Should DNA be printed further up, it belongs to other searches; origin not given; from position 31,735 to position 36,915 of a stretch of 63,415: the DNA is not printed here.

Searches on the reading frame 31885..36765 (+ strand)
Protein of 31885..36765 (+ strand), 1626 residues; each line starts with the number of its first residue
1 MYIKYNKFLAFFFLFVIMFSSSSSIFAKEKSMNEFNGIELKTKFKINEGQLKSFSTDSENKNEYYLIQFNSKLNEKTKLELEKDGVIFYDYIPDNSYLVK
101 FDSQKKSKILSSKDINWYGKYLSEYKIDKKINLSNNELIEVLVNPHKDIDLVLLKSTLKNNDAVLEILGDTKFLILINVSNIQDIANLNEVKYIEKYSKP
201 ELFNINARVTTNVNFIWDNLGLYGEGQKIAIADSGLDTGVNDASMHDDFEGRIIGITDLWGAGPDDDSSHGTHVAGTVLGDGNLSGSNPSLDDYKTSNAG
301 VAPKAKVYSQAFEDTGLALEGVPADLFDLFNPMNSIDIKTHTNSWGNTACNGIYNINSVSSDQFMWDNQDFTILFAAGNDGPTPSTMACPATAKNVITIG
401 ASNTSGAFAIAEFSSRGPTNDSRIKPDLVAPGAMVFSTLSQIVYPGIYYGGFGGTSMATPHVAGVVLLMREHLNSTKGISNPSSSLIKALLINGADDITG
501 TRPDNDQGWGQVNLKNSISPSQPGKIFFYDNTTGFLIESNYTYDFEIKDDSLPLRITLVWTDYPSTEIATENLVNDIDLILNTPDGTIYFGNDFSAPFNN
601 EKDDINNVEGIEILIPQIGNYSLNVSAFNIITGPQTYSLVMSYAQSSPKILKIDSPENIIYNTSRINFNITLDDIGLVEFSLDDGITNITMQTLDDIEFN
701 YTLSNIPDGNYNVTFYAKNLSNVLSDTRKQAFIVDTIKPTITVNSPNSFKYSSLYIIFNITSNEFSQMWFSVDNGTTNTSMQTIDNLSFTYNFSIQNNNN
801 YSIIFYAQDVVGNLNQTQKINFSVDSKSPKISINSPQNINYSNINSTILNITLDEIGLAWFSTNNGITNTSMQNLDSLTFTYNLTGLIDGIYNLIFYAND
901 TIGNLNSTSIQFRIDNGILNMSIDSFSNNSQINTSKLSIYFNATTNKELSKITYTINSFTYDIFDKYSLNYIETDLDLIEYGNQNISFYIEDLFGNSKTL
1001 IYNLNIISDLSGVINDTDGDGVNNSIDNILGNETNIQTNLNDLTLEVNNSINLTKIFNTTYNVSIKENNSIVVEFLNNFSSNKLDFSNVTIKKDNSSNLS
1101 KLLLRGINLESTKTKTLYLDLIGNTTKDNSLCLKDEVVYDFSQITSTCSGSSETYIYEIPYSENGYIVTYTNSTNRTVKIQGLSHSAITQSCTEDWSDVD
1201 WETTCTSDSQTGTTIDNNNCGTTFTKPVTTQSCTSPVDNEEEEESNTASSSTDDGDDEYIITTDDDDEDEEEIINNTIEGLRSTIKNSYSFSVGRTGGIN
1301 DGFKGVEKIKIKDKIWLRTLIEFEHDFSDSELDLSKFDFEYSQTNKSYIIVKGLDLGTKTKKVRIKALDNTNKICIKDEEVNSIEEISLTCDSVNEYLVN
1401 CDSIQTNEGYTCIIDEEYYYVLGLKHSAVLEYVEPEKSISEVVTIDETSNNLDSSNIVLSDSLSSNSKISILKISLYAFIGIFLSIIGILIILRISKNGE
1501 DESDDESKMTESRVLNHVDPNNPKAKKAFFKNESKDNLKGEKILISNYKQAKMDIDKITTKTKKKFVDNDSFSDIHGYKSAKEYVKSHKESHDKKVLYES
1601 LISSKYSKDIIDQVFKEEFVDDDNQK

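Call 58: search_protein_families(library=pfam, proteins=[window:31885-36765:+], max_evalue=0.001)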
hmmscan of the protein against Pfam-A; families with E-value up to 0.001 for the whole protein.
window:31885-36765:+ (1626 aa): 1 family
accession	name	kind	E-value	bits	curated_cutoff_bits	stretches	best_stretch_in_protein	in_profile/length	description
PF00082.27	Peptidase_S8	-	1.4e-43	149.7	21.8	1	224-510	1-288/288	Subtilase family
